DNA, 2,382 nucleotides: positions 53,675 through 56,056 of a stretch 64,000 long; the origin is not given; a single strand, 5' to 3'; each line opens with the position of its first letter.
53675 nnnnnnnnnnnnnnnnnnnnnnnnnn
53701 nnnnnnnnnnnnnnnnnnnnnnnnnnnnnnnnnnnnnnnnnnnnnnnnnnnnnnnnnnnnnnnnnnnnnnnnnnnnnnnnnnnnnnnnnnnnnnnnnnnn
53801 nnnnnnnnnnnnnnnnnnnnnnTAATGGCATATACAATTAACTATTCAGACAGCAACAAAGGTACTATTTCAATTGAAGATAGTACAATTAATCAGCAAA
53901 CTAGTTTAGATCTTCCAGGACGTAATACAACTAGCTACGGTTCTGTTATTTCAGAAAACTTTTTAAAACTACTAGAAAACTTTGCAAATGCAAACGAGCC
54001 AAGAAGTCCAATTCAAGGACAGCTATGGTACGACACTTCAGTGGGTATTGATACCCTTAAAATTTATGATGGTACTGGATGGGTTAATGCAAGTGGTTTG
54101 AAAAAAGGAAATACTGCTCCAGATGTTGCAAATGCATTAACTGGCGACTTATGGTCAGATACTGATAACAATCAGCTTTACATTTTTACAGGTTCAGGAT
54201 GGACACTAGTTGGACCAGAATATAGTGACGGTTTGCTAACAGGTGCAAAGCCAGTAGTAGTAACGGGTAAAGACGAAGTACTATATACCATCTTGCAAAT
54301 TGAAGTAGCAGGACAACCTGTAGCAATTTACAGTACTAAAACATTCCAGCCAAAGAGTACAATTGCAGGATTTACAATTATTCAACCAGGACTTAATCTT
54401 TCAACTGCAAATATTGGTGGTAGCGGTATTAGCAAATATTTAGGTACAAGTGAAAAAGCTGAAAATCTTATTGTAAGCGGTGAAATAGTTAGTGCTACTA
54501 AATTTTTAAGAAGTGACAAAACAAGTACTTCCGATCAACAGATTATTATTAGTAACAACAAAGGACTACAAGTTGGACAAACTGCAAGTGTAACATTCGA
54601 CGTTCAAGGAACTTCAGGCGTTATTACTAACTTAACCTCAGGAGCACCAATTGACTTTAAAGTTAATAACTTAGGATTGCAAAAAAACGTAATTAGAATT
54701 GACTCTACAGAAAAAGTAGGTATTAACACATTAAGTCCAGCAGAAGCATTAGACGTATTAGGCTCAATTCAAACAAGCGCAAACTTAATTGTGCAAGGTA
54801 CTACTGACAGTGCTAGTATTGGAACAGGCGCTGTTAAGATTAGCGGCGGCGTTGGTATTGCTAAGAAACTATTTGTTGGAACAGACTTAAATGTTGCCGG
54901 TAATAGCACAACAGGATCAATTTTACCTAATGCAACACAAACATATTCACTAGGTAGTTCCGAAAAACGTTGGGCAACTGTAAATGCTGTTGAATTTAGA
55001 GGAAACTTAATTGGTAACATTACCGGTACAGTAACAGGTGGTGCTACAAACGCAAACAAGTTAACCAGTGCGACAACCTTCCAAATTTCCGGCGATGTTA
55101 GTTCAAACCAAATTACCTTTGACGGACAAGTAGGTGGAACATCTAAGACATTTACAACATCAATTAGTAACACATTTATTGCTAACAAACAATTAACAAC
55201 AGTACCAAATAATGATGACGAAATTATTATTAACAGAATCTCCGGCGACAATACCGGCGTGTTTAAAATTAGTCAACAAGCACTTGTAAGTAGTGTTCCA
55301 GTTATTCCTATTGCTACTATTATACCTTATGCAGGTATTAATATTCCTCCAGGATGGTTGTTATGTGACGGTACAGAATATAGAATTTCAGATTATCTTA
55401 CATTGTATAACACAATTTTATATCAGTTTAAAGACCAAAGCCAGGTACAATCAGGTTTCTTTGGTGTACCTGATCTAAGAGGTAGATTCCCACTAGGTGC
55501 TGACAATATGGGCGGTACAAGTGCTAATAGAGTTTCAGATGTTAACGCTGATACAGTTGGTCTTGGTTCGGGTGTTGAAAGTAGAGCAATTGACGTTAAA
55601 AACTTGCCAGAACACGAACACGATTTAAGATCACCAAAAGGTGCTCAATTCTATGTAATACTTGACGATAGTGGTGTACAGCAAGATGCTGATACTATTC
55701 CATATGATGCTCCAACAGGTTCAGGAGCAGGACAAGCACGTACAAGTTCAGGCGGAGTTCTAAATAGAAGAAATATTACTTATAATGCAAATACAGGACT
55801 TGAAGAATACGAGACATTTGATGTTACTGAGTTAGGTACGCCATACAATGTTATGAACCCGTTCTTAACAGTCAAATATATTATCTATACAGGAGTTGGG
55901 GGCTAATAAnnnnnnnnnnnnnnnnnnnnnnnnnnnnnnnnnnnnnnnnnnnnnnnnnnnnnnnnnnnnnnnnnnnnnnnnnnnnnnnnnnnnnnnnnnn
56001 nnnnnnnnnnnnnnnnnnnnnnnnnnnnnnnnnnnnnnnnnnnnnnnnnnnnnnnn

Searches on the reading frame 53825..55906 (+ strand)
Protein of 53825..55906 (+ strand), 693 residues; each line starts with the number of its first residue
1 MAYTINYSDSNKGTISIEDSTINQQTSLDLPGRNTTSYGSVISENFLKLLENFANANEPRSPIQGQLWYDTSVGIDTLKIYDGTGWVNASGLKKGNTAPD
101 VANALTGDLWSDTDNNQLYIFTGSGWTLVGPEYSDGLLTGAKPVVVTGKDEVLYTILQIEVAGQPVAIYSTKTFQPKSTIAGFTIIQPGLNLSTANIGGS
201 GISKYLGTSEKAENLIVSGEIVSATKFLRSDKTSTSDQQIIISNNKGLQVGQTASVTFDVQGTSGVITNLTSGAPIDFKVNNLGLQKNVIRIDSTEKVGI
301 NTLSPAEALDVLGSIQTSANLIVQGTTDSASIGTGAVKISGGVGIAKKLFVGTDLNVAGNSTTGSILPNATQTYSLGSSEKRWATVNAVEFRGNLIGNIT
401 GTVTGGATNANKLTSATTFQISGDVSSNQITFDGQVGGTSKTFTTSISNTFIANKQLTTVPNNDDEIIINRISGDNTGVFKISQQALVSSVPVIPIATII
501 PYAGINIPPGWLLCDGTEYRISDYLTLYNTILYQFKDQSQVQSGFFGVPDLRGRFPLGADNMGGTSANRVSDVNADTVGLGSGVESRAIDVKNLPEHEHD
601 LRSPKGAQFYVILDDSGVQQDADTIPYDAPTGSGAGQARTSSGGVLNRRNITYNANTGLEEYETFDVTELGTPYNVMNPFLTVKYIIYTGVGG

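Call 64: search_protein_families(library=phrogs, proteins=[window:53825-55906:+], max_evalue=0.00001)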
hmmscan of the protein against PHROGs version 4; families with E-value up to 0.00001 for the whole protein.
window:53825-55906:+ (693 aa): 7 families
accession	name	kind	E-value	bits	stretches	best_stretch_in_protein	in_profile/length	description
phrog_8763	-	tail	2.4e-16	60.1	1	418-692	467-751/1024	tail protein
phrog_9116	-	tail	4.6e-12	46.5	1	489-638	55-194/455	tail protein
phrog_15511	-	unknown function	3.2e-10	40.7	1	2-87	3-107/511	-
phrog_8469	-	tail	1.1e-09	39.1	1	505-641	142-242/303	tail fiber protein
phrog_14394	-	head and packaging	1.2e-09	38.7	1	26-74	34-82/366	virion structural protein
phrog_1858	-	tail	4.6e-08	32.5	1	418-570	111-214/1018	tail fiber protein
phrog_14307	-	unknown function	2.6e-06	28.2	1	493-566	47-108/137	-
